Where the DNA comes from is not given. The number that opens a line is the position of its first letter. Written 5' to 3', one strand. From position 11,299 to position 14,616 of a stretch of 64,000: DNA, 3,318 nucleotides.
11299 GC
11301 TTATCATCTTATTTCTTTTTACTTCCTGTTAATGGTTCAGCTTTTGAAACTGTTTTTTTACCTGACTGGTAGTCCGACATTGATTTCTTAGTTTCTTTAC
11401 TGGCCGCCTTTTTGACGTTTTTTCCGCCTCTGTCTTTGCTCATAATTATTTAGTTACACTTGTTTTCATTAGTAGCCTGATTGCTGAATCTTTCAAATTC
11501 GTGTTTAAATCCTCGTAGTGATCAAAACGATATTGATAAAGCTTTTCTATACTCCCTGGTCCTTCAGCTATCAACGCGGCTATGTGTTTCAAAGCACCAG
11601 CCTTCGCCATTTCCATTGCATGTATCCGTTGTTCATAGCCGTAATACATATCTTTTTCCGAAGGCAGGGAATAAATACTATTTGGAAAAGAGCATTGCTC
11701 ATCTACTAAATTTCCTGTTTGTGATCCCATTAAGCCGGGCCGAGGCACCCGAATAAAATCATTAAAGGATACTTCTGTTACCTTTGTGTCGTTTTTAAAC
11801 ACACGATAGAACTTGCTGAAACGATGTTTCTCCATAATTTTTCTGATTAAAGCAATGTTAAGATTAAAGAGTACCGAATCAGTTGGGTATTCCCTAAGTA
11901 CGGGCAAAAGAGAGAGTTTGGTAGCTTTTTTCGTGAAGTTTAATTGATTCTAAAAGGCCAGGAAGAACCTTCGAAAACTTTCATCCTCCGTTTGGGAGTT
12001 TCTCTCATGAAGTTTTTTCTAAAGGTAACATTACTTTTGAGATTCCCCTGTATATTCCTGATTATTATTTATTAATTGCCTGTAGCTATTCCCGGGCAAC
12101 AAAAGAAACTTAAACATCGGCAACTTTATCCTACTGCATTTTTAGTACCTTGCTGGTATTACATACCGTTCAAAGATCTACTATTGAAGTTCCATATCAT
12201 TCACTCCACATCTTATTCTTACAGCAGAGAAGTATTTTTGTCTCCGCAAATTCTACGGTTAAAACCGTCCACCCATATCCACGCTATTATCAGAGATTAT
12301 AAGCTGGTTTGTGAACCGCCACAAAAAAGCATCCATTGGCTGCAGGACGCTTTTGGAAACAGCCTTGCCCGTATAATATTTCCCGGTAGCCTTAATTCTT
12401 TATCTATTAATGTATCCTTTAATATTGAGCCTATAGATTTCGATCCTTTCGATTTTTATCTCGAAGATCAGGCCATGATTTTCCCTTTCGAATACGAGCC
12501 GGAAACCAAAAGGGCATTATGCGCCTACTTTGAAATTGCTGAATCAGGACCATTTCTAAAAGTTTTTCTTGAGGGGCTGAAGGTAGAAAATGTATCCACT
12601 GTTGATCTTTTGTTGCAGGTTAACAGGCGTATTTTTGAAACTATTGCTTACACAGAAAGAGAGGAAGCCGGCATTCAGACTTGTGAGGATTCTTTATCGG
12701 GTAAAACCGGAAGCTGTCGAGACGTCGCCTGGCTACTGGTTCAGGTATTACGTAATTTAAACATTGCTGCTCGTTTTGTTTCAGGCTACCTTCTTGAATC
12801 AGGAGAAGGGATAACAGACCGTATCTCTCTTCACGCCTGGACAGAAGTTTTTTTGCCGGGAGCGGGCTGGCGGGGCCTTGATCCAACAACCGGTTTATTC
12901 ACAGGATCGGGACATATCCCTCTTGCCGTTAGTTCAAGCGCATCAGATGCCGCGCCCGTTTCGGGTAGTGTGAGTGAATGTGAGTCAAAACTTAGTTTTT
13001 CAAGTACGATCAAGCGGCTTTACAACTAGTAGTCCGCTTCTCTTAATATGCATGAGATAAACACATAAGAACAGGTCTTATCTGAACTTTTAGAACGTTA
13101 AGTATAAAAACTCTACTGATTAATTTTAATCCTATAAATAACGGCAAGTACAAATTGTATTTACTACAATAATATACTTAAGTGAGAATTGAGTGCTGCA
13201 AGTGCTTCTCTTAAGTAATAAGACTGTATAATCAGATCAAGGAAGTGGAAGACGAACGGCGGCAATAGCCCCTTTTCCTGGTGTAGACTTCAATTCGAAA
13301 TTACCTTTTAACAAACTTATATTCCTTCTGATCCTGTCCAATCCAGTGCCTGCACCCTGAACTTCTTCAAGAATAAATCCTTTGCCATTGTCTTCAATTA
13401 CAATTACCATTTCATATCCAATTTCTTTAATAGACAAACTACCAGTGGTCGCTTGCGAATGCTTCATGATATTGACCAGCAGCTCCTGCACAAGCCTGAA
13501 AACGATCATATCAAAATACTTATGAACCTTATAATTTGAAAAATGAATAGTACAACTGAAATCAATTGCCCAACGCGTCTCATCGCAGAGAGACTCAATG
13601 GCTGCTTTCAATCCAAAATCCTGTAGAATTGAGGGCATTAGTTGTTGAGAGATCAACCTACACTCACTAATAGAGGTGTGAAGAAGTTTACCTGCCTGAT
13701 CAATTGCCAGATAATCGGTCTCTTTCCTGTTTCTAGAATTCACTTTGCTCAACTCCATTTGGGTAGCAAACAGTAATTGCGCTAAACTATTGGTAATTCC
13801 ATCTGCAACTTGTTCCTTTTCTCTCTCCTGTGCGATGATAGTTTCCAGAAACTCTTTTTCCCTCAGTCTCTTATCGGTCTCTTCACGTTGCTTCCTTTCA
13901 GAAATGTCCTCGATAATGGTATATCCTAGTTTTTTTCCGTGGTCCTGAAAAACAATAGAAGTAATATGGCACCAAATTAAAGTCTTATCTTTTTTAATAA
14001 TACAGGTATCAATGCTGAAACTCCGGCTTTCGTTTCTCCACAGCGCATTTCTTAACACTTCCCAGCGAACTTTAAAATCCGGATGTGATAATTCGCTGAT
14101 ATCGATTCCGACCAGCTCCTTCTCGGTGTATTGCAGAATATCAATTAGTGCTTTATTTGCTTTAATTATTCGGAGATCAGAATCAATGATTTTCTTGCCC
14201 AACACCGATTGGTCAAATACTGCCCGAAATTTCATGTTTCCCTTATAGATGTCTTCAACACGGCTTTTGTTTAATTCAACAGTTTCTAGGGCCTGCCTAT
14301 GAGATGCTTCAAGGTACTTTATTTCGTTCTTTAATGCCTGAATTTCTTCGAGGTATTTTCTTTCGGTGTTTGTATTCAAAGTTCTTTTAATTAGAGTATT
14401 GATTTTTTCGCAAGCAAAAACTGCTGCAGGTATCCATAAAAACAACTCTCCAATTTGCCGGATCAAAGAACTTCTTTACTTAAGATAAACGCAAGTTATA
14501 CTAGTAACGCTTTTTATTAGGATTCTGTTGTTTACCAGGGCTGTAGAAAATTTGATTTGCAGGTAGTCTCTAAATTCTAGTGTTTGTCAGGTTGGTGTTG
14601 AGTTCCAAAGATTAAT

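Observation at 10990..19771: A duplicated, tightly coupled two-gene module: a 40-44 aa Lys-rich peptide followed by a ~105 aa protein. Both small genes are absent from the ORF track.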

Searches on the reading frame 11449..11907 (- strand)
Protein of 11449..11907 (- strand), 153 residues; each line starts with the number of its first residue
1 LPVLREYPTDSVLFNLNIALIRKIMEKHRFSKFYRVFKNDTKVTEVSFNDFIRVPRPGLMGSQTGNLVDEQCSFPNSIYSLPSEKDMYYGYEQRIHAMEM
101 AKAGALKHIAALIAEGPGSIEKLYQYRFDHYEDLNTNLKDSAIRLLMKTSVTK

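Call 6: search_protein_families(library=pfam, max_evalue=1, proteins=[window:11449-11907:-])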
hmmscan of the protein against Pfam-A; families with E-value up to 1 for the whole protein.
seq(153 aa): 0 families

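Call 7: search_protein_families(library=ncbifam, max_evalue=1, proteins=[window:11449-11907:-])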
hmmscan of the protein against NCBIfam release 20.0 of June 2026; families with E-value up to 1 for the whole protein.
seq(153 aa): 0 families

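Call 54: search_protein_families(library=padloc, max_evalue=1, proteins=[window:11449-11835:-])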
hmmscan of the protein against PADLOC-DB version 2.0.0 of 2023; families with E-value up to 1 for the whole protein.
seq(129 aa): 0 families

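Call 55: search_protein_families(library=phrogs, max_evalue=1, proteins=[window:11449-11835:-])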
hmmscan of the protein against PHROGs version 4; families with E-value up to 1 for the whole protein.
seq(129 aa): 0 families

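Call 73: search_solved_structures(query=A5, max_evalue=10, show_alignments=1)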
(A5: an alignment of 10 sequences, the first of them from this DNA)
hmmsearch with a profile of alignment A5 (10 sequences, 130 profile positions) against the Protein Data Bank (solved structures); distinct sequences matched with E-value up to 10: 3.
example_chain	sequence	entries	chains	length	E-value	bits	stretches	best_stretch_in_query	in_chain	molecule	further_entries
8x3v_A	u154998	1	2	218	0.13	15.8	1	41-75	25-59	Protein 2C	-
8r8o_A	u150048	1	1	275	0.98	13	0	73-114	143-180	HalluTIM3-1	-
5gq1_A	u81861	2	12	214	1.6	12.3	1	52-73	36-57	Genome polyprotein | EV71 2C ATPase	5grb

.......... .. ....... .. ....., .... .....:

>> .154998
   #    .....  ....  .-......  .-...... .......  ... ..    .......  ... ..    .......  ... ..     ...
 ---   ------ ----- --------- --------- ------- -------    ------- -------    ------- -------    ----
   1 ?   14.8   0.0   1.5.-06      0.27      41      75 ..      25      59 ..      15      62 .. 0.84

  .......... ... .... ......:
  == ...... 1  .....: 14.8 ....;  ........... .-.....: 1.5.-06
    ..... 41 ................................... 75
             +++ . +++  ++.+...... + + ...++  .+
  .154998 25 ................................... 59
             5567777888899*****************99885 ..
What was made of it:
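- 11446..11835 (-): Third gene of copy A: 129-aa orphan protein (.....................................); its stop lies 2 nt before the peptide A ATG. The open frame extends to a TTG at 11907, but homologues and RefSeq start at 11835. No Pfam, NCBIfam or PDB hit (calls 6, 7, 73).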

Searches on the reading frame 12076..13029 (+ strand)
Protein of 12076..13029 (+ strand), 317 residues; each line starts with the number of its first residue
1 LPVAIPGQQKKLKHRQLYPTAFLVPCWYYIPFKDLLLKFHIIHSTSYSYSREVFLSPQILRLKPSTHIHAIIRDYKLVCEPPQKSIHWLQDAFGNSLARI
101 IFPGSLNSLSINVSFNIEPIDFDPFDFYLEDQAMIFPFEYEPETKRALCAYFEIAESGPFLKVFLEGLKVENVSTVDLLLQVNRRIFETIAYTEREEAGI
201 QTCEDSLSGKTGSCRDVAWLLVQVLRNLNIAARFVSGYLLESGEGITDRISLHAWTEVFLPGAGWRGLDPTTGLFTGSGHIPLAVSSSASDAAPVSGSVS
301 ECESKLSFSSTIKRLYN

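Call 38: search_protein_families(library=pfam, max_evalue=0.001, proteins=[window:12076-13029:+])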
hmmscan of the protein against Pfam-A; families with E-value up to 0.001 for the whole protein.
window:12076-13029:+ (317 aa): 2 families
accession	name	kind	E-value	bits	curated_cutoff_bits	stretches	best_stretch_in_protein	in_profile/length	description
PF08379.15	Bact_transglu_N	-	5.2e-19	69.2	27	1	40-118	2-80/80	Bacterial transglutaminase-like N-terminal region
PF01841.26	Transglut_core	-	1.7e-15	57.6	23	1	180-270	19-108/108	Transglutaminase-like superfamily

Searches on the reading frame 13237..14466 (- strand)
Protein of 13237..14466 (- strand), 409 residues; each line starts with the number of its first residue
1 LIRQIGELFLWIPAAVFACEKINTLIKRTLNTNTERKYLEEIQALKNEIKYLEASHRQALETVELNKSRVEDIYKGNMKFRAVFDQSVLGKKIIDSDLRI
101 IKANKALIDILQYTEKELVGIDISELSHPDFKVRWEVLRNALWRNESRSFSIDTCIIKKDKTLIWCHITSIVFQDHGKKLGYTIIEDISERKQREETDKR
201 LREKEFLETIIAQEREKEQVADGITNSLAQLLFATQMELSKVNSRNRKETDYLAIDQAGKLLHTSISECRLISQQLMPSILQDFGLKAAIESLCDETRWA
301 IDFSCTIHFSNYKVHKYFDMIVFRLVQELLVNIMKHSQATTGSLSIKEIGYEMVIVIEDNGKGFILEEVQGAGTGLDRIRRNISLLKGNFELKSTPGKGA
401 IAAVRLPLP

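Call 38: search_protein_families(library=pfam, max_evalue=0.001, proteins=[window:13237-14466:-])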
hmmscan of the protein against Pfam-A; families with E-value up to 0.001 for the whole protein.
window:13237-14466:- (409 aa): 5 families
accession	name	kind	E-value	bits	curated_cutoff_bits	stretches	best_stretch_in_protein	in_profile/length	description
PF13426.13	PAS_9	-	7.5e-12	45.9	27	1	93-190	6-103/103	PAS domain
PF02518.31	HATPase_c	-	1.7e-10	41.8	26.4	1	322-408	6-109/111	Histidine kinase-, DNA gyrase B-, and HSP90-like ATPase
PF00989.32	PAS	-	4.8e-09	36.7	22.6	1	81-182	4-106/113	PAS fold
PF08447.18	PAS_3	-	5.7e-05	23.7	25.6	1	101-179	2-82/89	PAS fold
PF08448.16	PAS_4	-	0.00045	20.9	23.1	1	84-193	1-110/110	PAS fold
